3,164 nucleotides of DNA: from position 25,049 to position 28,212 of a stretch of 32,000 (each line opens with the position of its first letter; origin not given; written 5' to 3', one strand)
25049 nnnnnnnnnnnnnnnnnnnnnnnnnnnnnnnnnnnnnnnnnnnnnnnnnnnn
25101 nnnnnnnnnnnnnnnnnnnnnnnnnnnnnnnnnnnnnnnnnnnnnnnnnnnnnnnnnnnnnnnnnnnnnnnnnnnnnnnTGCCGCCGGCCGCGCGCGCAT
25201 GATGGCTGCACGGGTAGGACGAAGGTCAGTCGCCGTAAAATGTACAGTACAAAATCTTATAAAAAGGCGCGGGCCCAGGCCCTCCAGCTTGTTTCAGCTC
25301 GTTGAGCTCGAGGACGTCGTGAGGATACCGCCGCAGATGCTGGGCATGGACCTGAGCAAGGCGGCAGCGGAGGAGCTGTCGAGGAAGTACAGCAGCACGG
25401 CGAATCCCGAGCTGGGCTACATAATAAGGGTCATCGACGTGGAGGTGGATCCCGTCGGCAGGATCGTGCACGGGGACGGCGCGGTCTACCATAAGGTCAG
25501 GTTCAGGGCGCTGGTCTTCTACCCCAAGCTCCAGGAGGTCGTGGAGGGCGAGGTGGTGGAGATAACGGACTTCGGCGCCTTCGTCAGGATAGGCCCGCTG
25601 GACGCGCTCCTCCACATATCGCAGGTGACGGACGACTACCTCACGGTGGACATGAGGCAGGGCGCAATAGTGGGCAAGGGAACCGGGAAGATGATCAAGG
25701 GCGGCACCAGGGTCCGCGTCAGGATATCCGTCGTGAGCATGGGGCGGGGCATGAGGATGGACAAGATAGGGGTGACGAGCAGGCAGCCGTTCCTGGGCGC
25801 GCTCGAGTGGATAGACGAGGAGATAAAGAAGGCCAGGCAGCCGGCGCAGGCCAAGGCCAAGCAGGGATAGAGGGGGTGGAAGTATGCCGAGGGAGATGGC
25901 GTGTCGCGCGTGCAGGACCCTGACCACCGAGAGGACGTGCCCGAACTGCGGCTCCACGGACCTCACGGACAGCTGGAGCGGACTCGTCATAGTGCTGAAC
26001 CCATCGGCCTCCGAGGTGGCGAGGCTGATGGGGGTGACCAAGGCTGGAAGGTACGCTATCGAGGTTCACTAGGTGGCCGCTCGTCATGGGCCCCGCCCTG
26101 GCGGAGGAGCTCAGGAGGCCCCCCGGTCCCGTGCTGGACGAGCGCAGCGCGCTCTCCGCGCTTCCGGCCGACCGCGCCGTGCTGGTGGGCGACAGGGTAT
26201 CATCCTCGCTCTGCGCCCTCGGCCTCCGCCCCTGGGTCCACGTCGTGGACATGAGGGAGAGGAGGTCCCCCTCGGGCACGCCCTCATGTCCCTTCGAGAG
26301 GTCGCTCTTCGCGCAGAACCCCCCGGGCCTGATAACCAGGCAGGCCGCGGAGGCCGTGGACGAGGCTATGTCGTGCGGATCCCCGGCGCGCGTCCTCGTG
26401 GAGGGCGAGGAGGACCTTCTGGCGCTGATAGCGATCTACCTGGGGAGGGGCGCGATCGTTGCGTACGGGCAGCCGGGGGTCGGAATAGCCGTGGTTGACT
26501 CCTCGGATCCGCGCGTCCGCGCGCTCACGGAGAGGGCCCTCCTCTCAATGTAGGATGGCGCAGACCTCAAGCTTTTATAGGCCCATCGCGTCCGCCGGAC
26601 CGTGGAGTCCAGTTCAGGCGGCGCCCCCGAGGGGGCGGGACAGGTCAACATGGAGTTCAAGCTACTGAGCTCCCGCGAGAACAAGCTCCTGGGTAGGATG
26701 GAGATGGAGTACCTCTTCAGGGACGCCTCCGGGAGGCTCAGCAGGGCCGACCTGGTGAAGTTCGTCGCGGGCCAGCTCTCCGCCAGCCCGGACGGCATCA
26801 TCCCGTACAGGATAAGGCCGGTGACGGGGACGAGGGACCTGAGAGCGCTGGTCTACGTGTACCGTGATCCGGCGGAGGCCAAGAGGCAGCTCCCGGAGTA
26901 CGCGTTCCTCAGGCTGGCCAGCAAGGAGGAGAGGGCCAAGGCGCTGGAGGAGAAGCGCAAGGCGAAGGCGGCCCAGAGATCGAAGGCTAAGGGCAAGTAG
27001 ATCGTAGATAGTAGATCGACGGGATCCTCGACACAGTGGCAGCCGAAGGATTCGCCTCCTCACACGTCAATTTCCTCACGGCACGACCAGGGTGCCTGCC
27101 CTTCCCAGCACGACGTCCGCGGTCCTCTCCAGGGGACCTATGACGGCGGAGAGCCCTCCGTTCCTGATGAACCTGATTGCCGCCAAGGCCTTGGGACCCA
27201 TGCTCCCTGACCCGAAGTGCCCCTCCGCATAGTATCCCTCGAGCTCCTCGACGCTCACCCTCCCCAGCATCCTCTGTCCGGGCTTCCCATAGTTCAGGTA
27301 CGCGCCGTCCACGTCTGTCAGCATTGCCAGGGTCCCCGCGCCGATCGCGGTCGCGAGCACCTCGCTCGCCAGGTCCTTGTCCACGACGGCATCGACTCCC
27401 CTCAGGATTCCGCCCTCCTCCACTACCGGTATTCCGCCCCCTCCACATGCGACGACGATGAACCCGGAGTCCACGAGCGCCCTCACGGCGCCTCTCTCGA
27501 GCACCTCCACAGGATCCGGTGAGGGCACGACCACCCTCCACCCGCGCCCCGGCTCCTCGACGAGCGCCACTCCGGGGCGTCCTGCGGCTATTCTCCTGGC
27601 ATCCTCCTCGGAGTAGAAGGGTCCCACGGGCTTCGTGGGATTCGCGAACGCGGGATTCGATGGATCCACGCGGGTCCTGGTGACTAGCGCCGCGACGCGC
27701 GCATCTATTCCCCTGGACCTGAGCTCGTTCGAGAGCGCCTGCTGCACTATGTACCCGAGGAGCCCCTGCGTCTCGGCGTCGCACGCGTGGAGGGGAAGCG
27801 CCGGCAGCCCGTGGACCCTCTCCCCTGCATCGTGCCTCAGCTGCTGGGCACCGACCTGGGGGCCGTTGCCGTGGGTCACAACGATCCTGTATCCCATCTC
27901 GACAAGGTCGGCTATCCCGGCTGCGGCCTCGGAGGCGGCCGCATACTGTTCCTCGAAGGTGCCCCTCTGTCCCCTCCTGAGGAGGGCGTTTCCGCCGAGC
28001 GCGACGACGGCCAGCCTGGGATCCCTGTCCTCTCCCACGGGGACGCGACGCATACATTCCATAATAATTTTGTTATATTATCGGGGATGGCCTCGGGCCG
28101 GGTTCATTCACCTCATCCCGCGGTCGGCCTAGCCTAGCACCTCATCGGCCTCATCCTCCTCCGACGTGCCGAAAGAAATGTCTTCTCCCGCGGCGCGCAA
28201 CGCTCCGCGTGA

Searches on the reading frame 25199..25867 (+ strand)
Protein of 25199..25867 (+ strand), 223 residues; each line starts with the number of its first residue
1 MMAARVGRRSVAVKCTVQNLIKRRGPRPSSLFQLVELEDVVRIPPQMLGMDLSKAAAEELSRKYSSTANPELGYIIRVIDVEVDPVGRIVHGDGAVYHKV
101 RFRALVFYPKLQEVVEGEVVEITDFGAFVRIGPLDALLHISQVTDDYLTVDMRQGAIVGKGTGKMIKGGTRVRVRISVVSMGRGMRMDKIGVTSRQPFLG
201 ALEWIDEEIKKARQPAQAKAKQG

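Call 29: search_protein_families(library=pfam, proteins=[window:25199-25867:+], max_evalue=0.001)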
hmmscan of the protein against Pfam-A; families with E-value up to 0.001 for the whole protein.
window:25199-25867:+ (223 aa): 2 families
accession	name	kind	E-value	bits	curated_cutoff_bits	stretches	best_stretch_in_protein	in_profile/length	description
PF03876.22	SHS2_Rpb7-N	-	5.9e-13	49.2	24.8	1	38-94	1-57/57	SHS2 domain found in N terminus of Rpb7p/Rpc25p/MJ0397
PF00575.29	S1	-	4.6e-12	46.6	22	1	109-184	2-67/74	S1 RNA binding domain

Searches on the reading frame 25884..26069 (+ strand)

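Call 29: search_protein_families(library=pfam, proteins=[window:25884-26069:+], max_evalue=0.001)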
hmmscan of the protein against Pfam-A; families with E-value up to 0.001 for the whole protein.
window:25884-26069:+ (62 aa): 1 family
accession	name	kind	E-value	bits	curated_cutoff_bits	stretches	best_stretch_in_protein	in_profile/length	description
PF06093.19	Spt4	-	1.4e-14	54.3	25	1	5-62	2-77/77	Spt4/RpoE2 zinc finger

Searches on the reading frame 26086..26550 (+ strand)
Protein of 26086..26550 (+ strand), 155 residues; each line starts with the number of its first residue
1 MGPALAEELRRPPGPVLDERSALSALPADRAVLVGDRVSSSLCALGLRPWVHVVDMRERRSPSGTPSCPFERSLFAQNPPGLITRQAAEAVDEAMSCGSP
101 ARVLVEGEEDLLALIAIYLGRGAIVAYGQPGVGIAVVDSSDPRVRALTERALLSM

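Call 29: search_protein_families(library=pfam, proteins=[window:26086-26550:+], max_evalue=0.001)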
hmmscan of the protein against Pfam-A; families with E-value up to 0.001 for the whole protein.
window:26086-26550:+ (155 aa): 1 family
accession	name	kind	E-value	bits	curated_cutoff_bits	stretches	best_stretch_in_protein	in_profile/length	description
PF04019.17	DUF359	-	8.5e-24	84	25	1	38-141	1-112/126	Protein of unknown function (DUF359)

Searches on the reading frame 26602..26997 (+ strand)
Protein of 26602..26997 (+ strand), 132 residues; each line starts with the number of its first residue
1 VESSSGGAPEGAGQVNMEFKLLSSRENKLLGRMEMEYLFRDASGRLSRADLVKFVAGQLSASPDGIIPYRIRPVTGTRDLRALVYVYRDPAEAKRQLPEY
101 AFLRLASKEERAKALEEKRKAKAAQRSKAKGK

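Call 29: search_protein_families(library=pfam, proteins=[window:26602-26997:+], max_evalue=0.001)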
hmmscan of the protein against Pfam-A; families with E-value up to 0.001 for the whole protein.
window:26602-26997:+ (132 aa): 1 family
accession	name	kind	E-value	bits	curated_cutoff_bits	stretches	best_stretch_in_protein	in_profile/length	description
PF01282.25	Ribosomal_S24e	-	6e-09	36.3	24.5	1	23-112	4-94/95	Ribosomal protein S24e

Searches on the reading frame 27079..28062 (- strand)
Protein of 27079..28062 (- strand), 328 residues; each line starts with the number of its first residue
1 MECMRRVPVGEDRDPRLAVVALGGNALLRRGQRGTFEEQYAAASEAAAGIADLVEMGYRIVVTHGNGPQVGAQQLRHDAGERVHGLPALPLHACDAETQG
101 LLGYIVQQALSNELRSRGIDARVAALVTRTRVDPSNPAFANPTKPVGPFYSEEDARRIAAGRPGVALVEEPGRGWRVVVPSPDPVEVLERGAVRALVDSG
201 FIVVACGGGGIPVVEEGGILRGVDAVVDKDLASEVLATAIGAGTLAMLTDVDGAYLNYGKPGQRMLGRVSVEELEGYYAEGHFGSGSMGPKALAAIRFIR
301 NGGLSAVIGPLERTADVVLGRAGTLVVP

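Call 29: search_protein_families(library=pfam, proteins=[window:27079-28062:-], max_evalue=0.001)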
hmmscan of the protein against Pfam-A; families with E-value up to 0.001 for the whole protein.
window:27079-28062:- (328 aa): 1 family
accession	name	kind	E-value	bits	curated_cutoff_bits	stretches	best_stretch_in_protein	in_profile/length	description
PF00696.33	AA_kinase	-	5.9e-28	98.6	24.9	1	17-308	2-232/234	Amino acid kinase family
